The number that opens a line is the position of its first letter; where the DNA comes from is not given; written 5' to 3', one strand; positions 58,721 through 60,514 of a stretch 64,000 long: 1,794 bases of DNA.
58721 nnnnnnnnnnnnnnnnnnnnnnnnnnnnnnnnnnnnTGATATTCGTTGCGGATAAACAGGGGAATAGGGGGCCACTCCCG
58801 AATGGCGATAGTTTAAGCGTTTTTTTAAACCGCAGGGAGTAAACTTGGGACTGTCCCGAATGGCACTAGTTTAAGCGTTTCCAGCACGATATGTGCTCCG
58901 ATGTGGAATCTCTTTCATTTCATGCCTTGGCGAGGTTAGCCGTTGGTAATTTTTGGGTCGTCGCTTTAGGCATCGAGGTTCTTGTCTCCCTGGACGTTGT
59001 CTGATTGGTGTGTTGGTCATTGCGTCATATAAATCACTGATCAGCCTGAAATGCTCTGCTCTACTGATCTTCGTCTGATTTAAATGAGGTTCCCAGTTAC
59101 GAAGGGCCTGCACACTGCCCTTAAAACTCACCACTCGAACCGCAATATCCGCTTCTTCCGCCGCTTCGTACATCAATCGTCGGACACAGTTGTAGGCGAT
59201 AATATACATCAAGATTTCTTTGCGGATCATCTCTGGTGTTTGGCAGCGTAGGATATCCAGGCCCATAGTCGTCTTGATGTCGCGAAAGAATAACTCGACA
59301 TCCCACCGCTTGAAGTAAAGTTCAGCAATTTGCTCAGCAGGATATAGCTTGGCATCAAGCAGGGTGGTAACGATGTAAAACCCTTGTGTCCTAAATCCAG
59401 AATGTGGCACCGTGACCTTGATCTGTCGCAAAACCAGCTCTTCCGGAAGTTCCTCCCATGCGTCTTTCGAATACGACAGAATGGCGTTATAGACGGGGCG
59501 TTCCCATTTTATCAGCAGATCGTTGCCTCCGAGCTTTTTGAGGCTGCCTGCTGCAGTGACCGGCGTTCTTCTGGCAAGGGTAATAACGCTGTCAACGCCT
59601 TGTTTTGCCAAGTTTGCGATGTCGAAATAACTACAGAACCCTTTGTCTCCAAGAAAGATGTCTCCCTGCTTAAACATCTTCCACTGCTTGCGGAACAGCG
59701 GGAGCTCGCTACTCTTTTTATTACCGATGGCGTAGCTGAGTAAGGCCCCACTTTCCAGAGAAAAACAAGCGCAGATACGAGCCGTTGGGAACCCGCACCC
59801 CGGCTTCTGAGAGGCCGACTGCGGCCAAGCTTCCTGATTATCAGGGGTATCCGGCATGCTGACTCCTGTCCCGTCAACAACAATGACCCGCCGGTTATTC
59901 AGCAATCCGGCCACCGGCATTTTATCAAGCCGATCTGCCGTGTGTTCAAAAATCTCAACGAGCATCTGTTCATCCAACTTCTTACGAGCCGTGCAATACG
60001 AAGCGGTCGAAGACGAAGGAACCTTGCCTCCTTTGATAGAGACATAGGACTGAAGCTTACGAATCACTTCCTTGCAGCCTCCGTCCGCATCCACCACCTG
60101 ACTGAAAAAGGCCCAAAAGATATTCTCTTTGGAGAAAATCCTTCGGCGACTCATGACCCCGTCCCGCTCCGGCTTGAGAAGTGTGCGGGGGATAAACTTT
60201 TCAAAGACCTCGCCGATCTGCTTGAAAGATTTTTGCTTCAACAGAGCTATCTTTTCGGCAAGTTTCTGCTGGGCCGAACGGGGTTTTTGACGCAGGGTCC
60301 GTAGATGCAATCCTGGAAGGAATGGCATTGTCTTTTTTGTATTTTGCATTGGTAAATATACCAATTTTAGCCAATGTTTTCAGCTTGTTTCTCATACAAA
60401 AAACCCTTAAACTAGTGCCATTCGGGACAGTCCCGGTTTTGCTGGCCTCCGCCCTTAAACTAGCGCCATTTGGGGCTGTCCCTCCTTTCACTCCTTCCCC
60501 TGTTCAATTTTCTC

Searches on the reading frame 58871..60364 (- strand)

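Call 57: search_protein_families(library=pfam, proteins=[window:58871-60364:-], max_evalue=0.00001)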
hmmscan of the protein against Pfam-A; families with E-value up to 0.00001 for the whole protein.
window:58871-60364:- (497 aa): 2 families
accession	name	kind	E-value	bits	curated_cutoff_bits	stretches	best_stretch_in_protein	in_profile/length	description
PF01609.27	DDE_Tnp_1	-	1.2e-28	100.7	23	1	158-393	4-200/200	Transposase DDE domain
PF13701.12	DDE_Tnp_1_4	-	3e-06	26.2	34.7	1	232-401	214-377/435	Transposase DDE domain group 1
